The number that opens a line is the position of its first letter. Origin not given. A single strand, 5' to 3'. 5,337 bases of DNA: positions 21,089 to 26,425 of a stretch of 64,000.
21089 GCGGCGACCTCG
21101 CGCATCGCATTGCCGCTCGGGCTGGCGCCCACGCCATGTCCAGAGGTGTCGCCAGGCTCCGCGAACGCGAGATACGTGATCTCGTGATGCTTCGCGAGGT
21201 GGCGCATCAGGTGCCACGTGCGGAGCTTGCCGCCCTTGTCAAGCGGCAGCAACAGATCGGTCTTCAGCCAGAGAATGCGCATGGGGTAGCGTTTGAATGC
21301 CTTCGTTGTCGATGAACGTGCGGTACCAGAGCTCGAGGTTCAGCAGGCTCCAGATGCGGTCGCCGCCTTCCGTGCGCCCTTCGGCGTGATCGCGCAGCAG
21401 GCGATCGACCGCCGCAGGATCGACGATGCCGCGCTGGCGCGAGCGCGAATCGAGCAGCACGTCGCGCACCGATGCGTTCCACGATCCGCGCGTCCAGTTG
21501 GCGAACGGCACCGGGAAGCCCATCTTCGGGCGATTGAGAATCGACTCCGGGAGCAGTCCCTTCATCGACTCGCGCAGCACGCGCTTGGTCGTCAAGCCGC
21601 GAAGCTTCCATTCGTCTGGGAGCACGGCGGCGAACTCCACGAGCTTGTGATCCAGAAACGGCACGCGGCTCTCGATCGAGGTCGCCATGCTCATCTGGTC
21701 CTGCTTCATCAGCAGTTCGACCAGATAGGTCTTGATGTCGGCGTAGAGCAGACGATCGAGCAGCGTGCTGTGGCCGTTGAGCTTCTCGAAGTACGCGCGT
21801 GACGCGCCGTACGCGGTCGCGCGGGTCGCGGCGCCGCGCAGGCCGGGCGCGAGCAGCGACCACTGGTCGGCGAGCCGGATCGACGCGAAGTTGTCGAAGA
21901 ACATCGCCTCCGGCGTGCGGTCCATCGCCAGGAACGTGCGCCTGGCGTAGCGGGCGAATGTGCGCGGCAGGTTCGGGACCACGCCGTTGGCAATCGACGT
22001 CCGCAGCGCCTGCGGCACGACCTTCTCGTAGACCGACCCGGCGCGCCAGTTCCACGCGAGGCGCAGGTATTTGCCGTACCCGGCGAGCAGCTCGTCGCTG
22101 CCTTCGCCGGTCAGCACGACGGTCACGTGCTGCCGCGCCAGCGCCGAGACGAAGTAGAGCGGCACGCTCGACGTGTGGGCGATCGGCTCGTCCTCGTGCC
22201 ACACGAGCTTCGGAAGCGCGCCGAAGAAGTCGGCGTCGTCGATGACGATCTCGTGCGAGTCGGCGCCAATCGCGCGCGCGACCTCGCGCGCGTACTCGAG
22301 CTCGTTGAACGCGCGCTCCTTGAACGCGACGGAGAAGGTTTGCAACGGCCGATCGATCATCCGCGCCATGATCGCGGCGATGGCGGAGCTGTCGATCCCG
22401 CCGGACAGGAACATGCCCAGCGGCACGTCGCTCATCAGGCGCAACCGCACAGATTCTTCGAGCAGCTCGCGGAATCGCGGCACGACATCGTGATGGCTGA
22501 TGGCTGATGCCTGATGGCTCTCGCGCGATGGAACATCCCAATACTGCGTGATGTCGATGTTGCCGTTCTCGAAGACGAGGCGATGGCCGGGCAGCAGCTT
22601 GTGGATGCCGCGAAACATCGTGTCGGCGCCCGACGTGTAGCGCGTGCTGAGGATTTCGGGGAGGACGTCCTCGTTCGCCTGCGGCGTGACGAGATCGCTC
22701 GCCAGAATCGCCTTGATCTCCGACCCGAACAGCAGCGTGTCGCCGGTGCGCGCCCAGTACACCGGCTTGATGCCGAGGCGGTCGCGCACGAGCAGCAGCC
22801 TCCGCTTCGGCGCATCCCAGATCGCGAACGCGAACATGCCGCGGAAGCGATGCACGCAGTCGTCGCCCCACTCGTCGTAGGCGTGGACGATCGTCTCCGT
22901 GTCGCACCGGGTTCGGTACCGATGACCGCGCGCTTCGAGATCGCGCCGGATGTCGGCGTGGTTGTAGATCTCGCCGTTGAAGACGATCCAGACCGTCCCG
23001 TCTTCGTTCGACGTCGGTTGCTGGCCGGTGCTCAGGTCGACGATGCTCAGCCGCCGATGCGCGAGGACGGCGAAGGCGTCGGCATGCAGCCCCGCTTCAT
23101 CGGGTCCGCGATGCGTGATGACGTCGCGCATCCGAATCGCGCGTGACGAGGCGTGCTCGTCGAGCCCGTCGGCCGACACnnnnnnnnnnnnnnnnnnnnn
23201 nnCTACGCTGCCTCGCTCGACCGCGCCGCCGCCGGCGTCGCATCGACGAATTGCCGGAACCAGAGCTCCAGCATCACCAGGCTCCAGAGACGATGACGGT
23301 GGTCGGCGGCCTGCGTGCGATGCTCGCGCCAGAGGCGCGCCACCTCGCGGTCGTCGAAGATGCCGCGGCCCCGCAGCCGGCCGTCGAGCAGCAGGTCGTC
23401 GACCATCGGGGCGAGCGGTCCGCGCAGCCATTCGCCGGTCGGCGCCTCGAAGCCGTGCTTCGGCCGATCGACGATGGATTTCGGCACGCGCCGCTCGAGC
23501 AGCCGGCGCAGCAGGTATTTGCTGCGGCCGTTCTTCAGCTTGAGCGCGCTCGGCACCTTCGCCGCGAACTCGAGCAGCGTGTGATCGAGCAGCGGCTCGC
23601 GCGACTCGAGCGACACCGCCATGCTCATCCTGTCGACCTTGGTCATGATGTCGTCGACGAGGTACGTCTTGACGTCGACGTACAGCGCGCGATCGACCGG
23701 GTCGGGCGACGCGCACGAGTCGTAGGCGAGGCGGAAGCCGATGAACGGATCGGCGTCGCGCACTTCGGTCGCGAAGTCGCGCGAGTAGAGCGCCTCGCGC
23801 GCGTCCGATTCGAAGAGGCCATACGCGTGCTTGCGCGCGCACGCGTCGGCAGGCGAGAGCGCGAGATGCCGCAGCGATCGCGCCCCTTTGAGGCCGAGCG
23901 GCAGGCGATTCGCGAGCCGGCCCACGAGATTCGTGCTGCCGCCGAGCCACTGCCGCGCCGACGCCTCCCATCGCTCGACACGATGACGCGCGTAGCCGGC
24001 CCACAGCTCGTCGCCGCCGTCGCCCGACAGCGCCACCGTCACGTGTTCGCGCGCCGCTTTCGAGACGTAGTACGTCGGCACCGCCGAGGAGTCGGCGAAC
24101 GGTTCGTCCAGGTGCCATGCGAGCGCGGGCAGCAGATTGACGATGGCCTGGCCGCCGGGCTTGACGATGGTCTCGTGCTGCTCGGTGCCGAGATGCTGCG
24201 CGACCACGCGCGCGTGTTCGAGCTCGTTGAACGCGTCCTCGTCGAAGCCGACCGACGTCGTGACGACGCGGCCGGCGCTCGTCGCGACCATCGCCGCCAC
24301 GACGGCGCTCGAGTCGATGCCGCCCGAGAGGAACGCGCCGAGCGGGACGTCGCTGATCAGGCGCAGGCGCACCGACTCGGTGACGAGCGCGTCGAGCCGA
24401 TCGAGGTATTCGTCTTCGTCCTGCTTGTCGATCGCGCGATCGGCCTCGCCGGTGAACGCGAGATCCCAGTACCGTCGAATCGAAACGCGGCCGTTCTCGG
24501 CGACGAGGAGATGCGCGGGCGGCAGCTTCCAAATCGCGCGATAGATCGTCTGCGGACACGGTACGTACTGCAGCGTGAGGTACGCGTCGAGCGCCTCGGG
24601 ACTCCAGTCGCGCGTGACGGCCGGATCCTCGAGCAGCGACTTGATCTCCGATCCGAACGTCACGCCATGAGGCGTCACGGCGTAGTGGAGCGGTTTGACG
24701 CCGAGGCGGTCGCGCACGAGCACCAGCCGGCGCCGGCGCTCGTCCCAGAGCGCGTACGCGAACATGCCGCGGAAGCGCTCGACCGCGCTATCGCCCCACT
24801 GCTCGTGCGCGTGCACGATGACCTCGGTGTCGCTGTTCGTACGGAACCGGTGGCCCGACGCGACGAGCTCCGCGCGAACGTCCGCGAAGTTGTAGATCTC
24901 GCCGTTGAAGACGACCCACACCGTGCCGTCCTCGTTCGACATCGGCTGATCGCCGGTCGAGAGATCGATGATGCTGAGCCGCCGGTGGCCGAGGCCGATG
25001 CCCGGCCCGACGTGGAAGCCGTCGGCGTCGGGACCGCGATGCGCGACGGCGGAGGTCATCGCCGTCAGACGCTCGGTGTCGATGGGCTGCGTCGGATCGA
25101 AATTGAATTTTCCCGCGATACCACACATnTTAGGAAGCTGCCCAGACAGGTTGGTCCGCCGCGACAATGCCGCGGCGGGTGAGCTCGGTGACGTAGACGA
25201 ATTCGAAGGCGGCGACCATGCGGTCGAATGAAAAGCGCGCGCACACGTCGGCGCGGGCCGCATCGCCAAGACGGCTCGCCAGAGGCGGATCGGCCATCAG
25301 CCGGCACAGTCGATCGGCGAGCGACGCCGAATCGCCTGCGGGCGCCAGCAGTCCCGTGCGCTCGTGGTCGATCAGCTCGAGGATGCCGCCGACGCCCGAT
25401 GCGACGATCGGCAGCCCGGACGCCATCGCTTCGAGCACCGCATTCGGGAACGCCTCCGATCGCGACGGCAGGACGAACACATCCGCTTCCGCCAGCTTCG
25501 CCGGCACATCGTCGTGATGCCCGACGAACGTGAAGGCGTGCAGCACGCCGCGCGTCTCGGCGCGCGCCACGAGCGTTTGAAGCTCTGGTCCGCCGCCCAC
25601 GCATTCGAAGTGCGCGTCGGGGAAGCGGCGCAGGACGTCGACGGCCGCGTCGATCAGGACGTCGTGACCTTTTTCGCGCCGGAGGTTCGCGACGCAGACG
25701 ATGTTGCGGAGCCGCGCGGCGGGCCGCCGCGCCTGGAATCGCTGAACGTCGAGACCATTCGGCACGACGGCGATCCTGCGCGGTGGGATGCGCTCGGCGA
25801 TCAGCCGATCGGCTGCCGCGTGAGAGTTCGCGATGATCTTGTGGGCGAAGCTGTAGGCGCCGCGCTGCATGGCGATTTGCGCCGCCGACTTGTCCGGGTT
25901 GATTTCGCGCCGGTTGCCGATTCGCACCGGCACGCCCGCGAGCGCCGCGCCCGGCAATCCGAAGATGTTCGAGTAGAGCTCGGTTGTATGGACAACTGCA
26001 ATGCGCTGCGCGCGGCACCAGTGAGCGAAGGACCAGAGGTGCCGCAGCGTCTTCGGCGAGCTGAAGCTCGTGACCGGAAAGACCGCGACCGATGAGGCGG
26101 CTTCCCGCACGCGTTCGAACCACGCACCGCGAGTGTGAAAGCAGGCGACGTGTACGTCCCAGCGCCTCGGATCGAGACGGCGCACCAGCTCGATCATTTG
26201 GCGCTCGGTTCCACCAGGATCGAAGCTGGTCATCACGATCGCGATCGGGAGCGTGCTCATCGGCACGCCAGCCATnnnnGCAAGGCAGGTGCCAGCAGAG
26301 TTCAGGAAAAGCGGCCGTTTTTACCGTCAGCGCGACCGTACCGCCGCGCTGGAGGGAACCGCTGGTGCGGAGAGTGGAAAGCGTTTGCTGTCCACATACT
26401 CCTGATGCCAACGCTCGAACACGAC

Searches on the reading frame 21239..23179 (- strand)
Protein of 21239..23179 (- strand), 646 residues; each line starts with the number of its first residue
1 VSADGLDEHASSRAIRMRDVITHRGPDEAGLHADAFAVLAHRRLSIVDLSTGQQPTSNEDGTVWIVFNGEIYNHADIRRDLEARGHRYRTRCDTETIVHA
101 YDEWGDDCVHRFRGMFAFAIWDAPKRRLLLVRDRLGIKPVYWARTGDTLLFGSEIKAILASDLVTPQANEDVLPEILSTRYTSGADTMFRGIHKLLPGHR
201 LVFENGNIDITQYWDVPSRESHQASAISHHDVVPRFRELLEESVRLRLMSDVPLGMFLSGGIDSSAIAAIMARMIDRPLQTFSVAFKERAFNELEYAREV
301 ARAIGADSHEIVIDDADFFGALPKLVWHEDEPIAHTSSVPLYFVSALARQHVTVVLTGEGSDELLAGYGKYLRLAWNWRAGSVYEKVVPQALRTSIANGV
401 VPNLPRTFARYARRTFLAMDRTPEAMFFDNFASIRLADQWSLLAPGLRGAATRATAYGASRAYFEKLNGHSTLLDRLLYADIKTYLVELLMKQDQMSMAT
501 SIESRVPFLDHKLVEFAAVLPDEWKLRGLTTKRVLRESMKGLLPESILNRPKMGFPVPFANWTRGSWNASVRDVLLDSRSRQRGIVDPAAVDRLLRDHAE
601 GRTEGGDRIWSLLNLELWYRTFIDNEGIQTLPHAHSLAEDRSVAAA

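Call 51: search_protein_families(library=ncbifam, proteins=[window:21239-23179:-], max_evalue=0.000001)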
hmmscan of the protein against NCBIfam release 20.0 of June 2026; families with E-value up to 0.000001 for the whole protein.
window:21239-23179:- (646 aa): 9 families
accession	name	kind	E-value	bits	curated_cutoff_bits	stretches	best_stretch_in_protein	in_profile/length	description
TIGR03108.1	eps_aminotran_1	hypoth_equivalog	5.5e-169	563.8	816.9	1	12-618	19-624/628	XrtA/PEP-CTERM system amidotransferase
TIGR01536.1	asn_synth_AEB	equivalog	4.6e-157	524.1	267.1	1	10-555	16-517/517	asparagine synthase (glutamine-hydrolyzing)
TIGR03104.1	trio_amidotrans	equivalog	4.7e-124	414.8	570.1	2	14-375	20-387/589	N-acetylglutaminylglutamine amidotransferase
NF006949.0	PRK09431.1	equivalog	2.2e-97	326.9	499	3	10-159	17-166/554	asparagine synthase B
NF033535.1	lass_lactam_cya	exception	2.1e-79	267.8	525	2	14-373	20-385/668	lasso peptide isopeptide bond-forming cyclase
NF033561.1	macrolact_Ik_Al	subfamily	6.6e-33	114.1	300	1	103-621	70-557/561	albusnodin/ikarugamycin family macrolactam cyclase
TIGR01134.1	purF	equivalog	2.9e-08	33.5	350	1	39-159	68-200/432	amidophosphoribosyltransferase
TIGR01135.1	glmS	equivalog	2.6e-07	29.5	418.05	1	55-159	86-198/607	glutamine--fructose-6-phosphate transaminase (isomerizing)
NF001484.0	PRK00331.1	subfamily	3.2e-07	29.1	381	1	55-126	87-168/601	isomerizing glutamine--fructose-6-phosphate transaminase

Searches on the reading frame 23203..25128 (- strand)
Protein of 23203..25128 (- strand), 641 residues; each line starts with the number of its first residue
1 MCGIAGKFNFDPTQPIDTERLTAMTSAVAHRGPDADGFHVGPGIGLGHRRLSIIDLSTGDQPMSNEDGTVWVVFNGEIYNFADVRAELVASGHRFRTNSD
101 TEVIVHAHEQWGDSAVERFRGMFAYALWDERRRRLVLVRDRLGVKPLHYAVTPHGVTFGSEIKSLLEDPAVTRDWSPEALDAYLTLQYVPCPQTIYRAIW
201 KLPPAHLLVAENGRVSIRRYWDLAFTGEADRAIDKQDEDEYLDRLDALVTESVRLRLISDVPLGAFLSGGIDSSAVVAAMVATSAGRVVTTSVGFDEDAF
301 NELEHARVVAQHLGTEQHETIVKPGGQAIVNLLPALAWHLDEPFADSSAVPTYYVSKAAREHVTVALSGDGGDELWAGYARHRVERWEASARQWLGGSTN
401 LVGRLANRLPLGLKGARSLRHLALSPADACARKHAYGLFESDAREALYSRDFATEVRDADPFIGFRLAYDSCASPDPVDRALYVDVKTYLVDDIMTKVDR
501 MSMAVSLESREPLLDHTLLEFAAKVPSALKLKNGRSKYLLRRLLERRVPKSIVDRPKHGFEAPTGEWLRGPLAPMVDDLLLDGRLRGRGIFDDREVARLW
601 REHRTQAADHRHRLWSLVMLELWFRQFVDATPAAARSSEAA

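Call 51: search_protein_families(library=ncbifam, proteins=[window:23203-25128:-], max_evalue=0.000001)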
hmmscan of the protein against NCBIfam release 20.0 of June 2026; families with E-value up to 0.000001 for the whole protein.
window:23203-25128:- (641 aa): 9 families
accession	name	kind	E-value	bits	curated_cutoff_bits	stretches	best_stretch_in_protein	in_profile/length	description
TIGR03108.1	eps_aminotran_1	hypoth_equivalog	1.1e-207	691.6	816.9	1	1-626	1-627/628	XrtA/PEP-CTERM system amidotransferase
TIGR01536.1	asn_synth_AEB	equivalog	2e-148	495.6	267.1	1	2-560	1-517/517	asparagine synthase (glutamine-hydrolyzing)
TIGR03104.1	trio_amidotrans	equivalog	7.7e-136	453.7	570.1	2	1-380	1-381/589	N-acetylglutaminylglutamine amidotransferase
NF006949.0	PRK09431.1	equivalog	1.2e-85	288.2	499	3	1-168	1-168/554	asparagine synthase B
NF033535.1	lass_lactam_cya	exception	5.6e-76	256.5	525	2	1-375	1-375/668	lasso peptide isopeptide bond-forming cyclase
NF033561.1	macrolact_Ik_Al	subfamily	3.2e-13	49.2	300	1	109-377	69-332/561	albusnodin/ikarugamycin family macrolactam cyclase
TIGR01134.1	purF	equivalog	8.1e-12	45.2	350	1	46-179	68-213/432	amidophosphoribosyltransferase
TIGR01135.1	glmS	equivalog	4.3e-10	38.7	418.05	1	61-167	85-199/607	glutamine--fructose-6-phosphate transaminase (isomerizing)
NF001484.0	PRK00331.1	subfamily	6.9e-10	37.9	381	1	61-166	86-199/601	isomerizing glutamine--fructose-6-phosphate transaminase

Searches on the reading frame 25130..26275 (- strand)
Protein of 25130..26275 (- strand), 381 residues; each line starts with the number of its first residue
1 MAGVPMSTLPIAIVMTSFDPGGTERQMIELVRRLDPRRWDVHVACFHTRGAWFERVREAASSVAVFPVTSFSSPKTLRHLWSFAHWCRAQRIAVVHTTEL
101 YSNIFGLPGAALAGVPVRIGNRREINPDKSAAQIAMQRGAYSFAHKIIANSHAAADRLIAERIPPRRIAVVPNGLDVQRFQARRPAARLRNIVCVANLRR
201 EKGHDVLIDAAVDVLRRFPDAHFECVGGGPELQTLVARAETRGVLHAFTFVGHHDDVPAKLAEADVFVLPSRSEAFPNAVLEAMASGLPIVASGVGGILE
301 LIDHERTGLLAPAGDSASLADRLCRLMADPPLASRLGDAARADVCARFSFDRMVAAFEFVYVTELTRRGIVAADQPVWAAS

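Call 15: search_protein_families(library=ncbifam, proteins=[window:25130-26275:-], max_evalue=0.00001)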
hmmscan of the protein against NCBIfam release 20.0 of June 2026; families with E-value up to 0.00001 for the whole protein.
window:25130-26275:- (381 aa): 35 families (the best 25 are shown)
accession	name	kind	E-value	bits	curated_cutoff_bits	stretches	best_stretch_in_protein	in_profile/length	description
TIGR03088.1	stp2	hypoth_equivalog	3.2e-52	177.8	409.05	1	11-363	4-372/374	TIGR03088 family PEP-CTERM/XrtA system glycosyltransferase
NF041876.1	EPS_EpsE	equivalog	9e-36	123.9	400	1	151-352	172-384/389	exopolysaccharide biosynthesis GT4 family glycosyltransferase EpsE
TIGR03999.1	thiol_BshA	equivalog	1.1e-31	110.1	273.7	1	163-363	164-372/375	N-acetyl-alpha-D-glucosaminyl L-malate synthase BshA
TIGR04063.1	stp3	hypoth_equivalog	4.8e-26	91.6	442.05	1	155-363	169-394/397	TIGR04063 family PEP-CTERM/XrtA system glycosyltransferase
TIGR04005.1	wcaL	equivalog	1.3e-22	80.3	537.6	1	148-326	179-367/406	colanic acid biosynthesis glycosyltransferase WcaL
TIGR02149.1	glgA_Coryne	subfamily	1.7e-22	80.1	302.4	1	136-354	137-380/391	glycogen synthase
TIGR03449.1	mycothiol_MshA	equivalog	2.5e-21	76.1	462.5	1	142-363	163-402/406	D-inositol-3-phosphate glycosyltransferase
NF011726.0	PRK15179.1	equivalog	3.5e-20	71.9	733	1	163-358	479-688/694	Vi polysaccharide biosynthesis protein TviE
NF038229.1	Glyco4_Geo_Pelo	equivalog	5.1e-20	71.8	400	1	137-361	103-333/338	GPMC system family 4 glycosyltransferase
TIGR04047.1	MSMEG_0565_glyc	hypoth_equivalog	4.9e-19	68.7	259.85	1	132-356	127-366/373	MSMEG_0565 family glycosyltransferase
NF053787.1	GlcN_PG_synth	equivalog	1.2e-17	63.8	480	1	141-358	141-353/361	N-acetylglucosaminyl phosphatidylglycerol synthase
NF041879.1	EPS_EpsH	equivalog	3.8e-17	62.1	800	1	138-368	184-420/431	exopolysaccharide biosynthesis glycosyltransferase EpsH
TIGR04348.1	TIGR04348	equivalog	9.9e-17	60.9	300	1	140-341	92-289/310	selenoneine biosynthesis selenosugar synthase SenB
NF047684.1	TeichurnBiosyTuaC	equivalog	4e-16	58.9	550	1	137-354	158-379/391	teichuronic acid biosynthesis protein TuaC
NF038011.1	PelF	equivalog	1.4e-15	57.3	100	1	136-316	250-438/489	GT4 family glycosyltransferase PelF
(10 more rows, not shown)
